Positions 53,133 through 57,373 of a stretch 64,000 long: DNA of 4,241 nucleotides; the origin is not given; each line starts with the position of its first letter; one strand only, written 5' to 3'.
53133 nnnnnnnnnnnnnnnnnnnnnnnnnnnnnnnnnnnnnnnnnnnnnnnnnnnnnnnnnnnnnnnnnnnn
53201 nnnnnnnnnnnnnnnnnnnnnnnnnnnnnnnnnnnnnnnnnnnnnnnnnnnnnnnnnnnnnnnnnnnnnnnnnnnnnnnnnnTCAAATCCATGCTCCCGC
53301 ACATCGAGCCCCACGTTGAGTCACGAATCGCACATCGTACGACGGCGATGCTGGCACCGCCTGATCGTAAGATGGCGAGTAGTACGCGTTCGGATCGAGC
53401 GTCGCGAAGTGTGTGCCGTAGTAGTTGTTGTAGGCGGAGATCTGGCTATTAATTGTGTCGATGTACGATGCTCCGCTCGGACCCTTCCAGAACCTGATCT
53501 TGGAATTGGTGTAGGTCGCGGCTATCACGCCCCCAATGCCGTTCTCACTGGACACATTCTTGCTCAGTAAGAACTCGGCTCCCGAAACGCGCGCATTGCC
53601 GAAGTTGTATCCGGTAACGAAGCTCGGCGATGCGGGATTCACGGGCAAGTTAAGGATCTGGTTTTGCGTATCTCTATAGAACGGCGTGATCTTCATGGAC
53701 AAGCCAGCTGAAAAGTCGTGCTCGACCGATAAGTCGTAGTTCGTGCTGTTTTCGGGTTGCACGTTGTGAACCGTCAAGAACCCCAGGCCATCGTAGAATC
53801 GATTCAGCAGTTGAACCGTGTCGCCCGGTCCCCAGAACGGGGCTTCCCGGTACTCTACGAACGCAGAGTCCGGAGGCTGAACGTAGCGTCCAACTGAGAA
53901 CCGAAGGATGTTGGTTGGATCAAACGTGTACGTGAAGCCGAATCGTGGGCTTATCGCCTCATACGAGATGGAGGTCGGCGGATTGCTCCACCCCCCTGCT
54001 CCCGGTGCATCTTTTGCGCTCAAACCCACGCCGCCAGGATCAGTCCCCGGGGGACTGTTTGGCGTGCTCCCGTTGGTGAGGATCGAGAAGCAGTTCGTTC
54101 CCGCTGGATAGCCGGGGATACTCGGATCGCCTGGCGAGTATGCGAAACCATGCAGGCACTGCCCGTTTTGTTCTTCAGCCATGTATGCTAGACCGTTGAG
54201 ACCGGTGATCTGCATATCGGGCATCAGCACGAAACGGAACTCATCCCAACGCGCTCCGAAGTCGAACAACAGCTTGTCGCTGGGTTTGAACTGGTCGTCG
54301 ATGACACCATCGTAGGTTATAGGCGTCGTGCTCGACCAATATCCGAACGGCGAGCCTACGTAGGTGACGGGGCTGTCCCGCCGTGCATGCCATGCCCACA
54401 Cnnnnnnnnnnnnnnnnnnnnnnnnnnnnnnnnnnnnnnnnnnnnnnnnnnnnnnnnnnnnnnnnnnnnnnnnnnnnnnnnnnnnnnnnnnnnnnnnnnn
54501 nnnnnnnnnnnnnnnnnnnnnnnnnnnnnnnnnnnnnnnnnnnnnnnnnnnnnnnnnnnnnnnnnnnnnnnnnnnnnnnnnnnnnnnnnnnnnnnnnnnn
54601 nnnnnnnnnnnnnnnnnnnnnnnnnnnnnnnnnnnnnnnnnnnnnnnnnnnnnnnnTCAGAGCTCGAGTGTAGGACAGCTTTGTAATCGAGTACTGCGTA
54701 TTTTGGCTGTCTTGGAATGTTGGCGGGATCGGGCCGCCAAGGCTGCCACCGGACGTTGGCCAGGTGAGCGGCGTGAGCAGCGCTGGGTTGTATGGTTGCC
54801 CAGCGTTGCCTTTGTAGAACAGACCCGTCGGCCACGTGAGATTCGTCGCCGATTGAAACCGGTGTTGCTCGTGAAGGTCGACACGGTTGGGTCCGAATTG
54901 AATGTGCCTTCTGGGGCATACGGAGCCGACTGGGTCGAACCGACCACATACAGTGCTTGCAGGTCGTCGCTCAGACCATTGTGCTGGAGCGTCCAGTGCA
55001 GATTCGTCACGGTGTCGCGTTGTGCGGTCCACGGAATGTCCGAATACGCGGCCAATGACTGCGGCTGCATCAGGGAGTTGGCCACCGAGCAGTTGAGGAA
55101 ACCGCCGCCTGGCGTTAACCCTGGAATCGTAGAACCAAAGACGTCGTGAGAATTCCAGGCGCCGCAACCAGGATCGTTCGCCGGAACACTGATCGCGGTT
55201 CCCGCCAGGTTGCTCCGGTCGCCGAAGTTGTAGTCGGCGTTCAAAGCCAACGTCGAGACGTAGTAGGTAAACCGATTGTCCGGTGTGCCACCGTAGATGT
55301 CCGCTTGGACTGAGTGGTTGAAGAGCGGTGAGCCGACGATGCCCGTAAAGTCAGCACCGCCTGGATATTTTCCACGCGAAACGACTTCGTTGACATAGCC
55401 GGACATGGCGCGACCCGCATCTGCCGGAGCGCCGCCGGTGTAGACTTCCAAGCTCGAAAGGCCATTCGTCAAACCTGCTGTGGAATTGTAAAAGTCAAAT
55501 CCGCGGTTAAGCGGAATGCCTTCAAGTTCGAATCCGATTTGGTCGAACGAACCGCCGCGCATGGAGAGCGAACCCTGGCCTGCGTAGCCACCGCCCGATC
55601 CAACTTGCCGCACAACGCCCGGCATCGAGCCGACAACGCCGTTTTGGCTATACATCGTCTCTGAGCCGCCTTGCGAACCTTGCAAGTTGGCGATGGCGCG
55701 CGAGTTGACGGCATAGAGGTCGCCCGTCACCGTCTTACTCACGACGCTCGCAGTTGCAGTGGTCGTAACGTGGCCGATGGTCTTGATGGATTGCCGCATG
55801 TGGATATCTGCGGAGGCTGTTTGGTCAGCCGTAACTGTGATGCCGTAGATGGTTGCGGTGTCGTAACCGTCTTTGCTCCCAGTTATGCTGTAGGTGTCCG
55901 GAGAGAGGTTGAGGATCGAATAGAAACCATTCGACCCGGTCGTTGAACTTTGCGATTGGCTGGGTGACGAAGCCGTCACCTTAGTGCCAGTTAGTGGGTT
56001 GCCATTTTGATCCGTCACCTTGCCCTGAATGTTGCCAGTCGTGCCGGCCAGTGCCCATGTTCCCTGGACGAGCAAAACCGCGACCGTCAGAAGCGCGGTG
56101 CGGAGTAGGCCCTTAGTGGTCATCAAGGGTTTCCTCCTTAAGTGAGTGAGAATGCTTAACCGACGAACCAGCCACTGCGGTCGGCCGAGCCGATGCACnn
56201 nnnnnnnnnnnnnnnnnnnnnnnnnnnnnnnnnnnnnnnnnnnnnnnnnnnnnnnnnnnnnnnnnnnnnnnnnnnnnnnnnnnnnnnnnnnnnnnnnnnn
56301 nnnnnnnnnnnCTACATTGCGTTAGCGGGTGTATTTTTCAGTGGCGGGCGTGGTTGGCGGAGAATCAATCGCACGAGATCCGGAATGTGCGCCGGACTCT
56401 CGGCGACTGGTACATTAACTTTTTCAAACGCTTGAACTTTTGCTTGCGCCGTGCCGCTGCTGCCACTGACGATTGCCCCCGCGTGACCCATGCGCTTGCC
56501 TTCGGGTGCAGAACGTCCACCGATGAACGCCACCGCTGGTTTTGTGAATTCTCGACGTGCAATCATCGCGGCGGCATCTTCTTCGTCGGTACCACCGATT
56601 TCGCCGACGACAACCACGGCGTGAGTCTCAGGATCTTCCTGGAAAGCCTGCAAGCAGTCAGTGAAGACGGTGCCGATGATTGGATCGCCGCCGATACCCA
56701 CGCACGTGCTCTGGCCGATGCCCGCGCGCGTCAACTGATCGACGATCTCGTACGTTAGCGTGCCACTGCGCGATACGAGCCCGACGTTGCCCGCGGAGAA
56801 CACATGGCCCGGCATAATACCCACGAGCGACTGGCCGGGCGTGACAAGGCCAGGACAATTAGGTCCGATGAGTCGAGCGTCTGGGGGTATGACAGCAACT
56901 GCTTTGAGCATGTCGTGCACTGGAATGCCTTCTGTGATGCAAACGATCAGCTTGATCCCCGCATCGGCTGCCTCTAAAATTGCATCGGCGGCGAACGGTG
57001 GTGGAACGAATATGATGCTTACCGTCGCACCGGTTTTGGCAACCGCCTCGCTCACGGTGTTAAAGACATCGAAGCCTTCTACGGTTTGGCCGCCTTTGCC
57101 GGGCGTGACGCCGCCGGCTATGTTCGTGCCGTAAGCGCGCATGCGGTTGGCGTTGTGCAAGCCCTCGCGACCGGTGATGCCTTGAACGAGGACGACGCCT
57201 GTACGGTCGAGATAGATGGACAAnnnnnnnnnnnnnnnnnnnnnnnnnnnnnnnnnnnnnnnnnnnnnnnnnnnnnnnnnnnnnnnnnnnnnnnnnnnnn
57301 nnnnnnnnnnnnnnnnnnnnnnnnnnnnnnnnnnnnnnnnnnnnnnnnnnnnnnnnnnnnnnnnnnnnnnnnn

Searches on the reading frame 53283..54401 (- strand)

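Call 25: search_protein_families(library=pfam, proteins=[window:53283-54401:-], max_evalue=0.00001)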
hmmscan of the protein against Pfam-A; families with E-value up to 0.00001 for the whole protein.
window:53283-54401:- (372 aa): 1 family
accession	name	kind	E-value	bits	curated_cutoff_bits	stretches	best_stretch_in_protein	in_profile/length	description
PF00593.30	TonB_dep_Rec_b-barrel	-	2.1e-17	64.6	27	1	13-340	151-391/436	TonB dependent receptor-like, beta-barrel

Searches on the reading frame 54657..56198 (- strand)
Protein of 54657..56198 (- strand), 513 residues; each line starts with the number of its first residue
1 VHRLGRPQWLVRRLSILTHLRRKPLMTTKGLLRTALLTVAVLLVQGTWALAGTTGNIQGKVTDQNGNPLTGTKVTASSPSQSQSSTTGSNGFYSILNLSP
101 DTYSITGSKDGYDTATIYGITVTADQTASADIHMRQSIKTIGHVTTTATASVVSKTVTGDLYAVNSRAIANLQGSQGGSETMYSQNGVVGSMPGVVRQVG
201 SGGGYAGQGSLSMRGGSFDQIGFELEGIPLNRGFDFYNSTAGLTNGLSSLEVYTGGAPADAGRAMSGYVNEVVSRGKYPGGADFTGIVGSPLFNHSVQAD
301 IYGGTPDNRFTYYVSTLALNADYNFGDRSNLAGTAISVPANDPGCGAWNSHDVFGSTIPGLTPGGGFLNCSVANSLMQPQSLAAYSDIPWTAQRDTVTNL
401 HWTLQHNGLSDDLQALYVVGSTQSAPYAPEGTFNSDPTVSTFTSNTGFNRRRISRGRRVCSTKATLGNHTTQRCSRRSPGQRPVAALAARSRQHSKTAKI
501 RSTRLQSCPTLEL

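Call 25: search_protein_families(library=pfam, proteins=[window:54657-56198:-], max_evalue=0.00001)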
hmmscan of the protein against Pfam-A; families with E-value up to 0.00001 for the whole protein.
window:54657-56198:- (513 aa): 2 families
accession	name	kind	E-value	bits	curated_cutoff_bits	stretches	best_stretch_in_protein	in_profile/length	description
PF13620.12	CarboxypepD_reg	-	3.2e-18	66.3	32.3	1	57-134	2-81/82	Carboxypeptidase regulatory-like domain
PF13715.12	CarbopepD_reg_2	-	2.8e-07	30.9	32.2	1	57-142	1-84/88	CarboxypepD_reg-like domain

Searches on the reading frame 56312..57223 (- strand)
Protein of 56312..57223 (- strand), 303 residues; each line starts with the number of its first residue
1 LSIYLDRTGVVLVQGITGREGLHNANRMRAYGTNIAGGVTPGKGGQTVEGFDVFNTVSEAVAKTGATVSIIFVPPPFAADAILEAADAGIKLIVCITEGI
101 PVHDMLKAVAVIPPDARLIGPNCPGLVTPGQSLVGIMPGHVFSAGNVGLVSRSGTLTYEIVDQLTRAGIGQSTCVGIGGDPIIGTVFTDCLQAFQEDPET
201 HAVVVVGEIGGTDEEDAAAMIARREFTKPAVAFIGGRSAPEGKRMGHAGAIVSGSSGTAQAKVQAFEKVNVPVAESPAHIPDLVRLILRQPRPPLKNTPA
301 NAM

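Call 25: search_protein_families(library=pfam, proteins=[window:56312-57223:-], max_evalue=0.00001)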
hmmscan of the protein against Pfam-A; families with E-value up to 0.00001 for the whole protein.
window:56312-57223:- (303 aa): 3 families
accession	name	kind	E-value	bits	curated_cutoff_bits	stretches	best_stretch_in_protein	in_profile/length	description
PF02629.25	CoA_binding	-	2.8e-29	102.1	22.3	1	8-99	3-97/97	CoA binding domain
PF00549.24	Ligase_CoA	-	9.8e-24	84.4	24.5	1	150-267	1-123/128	CoA-ligase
PF13607.11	Succ_CoA_lig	-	2.2e-14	53.8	27.4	1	144-284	1-135/138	Succinyl-CoA ligase like flavodoxin domain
